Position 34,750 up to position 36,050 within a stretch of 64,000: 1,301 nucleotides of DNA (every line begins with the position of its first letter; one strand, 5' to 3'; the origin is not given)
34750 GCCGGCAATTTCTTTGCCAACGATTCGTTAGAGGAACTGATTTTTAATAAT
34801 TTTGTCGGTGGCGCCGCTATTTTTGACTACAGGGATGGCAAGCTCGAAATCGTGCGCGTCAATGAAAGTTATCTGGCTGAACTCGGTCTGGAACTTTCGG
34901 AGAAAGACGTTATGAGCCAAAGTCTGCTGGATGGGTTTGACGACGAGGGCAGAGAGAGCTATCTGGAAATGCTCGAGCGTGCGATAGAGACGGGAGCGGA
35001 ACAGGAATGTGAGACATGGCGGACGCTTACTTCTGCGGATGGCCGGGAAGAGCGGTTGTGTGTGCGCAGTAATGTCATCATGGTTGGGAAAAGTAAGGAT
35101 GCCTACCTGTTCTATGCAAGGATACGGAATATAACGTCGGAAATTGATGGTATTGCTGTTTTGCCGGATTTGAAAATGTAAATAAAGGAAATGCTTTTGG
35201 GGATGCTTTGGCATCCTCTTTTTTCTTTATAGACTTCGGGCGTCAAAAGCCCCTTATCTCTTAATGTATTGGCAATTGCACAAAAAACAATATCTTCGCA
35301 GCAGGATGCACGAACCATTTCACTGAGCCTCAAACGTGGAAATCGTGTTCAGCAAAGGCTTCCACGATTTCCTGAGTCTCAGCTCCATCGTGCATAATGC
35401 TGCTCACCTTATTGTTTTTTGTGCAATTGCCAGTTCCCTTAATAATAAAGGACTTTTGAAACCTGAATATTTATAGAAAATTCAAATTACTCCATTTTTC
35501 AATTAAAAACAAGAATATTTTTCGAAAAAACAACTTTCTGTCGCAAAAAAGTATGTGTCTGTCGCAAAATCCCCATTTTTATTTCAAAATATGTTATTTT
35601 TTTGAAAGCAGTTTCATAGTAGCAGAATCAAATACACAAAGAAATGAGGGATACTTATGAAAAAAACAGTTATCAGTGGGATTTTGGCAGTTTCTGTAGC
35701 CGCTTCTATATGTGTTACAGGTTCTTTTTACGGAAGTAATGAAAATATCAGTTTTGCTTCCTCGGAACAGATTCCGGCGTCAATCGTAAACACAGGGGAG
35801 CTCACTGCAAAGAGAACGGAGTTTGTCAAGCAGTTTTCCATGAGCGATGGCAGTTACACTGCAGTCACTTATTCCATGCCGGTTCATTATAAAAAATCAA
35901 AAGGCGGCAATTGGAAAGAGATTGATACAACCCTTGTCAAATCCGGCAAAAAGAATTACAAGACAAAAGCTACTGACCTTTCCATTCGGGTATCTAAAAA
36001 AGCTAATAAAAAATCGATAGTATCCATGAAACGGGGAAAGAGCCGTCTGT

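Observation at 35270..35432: Perfect 23-bp inverted repeats bracketing 117 bp just upstream of the RHS toxin operon: candidate invertible switch or MITE-like hairpin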

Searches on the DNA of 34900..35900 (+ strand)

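Call 7: search_rna_families(source=window, start=34900, end=35900, threshold=evalue, max_evalue=10)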
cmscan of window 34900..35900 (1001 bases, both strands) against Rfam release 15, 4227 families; matches with E-value up to 10: 3.
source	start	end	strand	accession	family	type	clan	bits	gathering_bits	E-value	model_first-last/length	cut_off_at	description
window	35488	35555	-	RF02716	sno_ncR3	Gene; snRNA; snoRNA; CD-box;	-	16.6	88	1.6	1-75/75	no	Small nucleolar RNA ncR3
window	35503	35533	+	RF03055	RAGATH-30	Gene; sRNA;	-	15.2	59.5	6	1-59/59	no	RAGATH-30 RNA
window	35490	35590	-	RF02574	Ricks_sRNA10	Gene; sRNA;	-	12.5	97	6.9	1-352/352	no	Rickettsia sRNA 10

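Call 39: search_dna_similar(query=window:35225-35475:+, collection=plasmids, mode=distant, max_evalue=0.01)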
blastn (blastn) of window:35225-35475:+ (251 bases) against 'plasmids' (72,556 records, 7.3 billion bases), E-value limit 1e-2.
No match.

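Call 40: search_dna_similar(query=window:35225-35475:+, collection=phages, mode=distant, max_evalue=0.01)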
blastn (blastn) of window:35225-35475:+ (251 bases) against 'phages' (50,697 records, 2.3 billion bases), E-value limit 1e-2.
No match.
